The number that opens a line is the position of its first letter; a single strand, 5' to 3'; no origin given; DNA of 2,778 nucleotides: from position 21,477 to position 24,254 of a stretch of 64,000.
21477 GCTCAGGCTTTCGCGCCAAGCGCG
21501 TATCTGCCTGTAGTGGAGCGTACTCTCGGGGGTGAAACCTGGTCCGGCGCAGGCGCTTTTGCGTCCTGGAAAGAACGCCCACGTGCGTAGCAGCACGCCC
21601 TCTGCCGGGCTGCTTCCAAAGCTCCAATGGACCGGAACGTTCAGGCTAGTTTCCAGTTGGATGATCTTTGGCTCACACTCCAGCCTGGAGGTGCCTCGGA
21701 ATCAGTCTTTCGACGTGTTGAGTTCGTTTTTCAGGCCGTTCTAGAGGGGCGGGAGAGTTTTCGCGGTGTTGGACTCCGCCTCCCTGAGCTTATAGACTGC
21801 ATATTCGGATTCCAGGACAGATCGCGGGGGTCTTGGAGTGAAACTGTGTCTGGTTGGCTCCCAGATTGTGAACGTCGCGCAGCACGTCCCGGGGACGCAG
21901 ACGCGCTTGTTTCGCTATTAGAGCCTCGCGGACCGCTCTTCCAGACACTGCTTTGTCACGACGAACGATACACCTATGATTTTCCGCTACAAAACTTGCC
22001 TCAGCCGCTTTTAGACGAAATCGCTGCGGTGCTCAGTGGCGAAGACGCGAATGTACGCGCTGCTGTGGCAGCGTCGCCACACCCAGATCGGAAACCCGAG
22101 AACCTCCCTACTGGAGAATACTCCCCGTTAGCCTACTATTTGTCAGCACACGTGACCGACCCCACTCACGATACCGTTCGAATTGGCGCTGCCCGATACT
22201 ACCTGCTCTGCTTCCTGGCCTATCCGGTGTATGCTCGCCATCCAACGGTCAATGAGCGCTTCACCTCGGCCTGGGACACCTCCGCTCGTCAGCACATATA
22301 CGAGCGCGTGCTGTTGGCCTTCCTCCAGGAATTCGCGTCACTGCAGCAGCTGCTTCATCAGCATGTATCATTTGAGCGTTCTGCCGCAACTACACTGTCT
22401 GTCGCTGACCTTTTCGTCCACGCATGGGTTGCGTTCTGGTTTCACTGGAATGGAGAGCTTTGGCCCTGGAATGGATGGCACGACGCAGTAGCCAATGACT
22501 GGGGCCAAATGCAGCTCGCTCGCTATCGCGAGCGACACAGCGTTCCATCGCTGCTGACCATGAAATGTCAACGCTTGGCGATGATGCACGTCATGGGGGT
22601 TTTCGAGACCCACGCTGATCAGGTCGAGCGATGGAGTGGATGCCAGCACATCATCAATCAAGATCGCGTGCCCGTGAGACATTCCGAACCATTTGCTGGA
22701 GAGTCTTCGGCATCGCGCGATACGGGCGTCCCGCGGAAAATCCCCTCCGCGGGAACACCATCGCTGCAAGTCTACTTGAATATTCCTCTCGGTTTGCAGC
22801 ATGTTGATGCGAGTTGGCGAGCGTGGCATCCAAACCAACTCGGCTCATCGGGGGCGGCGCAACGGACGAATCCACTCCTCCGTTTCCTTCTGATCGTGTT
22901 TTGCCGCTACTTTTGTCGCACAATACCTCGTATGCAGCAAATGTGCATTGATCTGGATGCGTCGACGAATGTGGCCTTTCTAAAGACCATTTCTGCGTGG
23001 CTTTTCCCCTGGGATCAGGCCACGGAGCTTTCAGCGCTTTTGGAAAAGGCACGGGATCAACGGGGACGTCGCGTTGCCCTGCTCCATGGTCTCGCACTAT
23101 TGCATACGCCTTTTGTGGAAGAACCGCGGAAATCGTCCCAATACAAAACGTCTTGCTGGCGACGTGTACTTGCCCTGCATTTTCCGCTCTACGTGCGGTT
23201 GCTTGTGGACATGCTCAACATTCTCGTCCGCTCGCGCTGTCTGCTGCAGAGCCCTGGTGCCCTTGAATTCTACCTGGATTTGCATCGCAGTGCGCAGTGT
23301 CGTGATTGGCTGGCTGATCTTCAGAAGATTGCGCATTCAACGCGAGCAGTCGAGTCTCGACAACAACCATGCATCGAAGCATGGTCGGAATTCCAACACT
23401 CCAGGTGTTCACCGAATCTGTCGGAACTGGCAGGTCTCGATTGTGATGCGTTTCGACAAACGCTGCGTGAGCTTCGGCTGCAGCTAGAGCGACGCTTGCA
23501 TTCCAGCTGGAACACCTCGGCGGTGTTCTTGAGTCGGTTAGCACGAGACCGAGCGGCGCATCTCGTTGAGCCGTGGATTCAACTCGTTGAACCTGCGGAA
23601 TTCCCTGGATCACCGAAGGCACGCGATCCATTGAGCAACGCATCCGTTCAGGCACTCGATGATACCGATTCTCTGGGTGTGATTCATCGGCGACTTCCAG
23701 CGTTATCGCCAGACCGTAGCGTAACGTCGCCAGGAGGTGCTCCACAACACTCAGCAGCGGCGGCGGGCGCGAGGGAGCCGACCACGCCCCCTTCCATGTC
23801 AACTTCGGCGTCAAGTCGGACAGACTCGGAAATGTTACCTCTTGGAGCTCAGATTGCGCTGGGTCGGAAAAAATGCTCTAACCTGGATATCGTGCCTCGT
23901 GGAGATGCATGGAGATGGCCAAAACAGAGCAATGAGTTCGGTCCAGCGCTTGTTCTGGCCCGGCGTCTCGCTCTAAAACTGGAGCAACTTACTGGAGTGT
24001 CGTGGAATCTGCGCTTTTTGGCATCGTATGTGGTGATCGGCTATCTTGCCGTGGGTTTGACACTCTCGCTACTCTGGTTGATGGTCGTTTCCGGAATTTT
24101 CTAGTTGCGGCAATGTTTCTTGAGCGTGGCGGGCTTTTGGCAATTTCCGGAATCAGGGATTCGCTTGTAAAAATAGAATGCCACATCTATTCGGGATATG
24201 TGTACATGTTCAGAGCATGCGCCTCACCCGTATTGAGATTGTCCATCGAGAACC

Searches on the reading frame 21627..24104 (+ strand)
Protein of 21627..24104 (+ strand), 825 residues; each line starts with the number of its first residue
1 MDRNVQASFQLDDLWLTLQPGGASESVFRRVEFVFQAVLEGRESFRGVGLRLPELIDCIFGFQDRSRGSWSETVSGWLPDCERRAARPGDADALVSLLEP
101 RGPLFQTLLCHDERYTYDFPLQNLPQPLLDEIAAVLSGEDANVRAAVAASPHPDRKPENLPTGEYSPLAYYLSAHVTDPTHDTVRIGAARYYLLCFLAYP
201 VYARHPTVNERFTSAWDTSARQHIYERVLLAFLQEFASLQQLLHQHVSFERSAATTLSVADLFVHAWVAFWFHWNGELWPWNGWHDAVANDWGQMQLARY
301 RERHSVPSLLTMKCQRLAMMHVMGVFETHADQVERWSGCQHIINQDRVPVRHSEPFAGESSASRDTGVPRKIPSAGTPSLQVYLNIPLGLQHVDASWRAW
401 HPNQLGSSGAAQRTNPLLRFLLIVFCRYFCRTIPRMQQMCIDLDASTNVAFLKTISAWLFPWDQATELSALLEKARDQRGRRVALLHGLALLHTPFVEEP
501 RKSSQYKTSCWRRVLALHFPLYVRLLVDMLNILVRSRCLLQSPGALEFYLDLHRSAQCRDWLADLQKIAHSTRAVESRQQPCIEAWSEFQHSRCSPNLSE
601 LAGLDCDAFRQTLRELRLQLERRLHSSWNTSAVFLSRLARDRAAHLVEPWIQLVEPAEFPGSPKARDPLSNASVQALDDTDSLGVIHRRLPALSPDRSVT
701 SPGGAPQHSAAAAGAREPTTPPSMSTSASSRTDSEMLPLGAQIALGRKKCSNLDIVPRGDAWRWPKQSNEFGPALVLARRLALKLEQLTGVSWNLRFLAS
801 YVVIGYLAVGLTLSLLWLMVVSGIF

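Call 14: search_protein_families(library=pfam, proteins=[window:21627-24104:+], max_evalue=0.001)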
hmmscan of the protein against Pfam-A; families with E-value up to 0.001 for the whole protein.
window:21627-24104:+ (825 aa): 1 family
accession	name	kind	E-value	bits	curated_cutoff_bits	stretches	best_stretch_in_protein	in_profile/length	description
PF14724.11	mit_SMPDase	-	9.8e-05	20.9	23.7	0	53-132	49-122/818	Mitochondrial-associated sphingomyelin phosphodiesterase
